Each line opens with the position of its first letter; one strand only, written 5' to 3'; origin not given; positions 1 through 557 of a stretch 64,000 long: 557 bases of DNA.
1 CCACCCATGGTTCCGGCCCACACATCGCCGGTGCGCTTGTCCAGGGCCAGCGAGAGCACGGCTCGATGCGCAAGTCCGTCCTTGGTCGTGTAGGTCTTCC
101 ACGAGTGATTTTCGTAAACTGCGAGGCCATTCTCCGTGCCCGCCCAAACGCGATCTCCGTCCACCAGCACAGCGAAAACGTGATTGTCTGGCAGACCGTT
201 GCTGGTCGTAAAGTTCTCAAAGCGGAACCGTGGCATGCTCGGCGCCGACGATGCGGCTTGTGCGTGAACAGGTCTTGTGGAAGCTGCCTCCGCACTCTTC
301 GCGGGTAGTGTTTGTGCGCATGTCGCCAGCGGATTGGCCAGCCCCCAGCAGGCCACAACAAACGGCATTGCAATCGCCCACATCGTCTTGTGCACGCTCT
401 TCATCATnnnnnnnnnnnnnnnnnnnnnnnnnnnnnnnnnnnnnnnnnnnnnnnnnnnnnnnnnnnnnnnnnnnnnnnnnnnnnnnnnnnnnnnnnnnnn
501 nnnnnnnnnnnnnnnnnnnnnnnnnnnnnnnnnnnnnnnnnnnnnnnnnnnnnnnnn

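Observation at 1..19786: Large uncharacterised heme/propeller operon with its own TonB-dependent receptor: candidate new periplasmic pathway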

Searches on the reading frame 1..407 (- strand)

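Call 4: search_protein_families(library=pfam, proteins=[window:1-407:-], max_evalue=0.01)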
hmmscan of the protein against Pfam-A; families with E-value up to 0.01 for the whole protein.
window:1-407:- (135 aa): 2 families
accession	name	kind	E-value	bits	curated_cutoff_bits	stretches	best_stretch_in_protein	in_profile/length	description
PF07494.17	Reg_prop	-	3e-06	27.2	20.4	0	71-93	1-24/24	Two component regulator propeller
PF10983.13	DUF2793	-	0.005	17.1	27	1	78-117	34-73/87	Protein of unknown function (DUF2793)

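Call 5: search_protein_families(library=ncbifam, proteins=[window:1-407:-], max_evalue=0.01)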
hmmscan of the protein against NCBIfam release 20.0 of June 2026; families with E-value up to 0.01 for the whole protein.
window:1-407:- (135 aa): 0 families
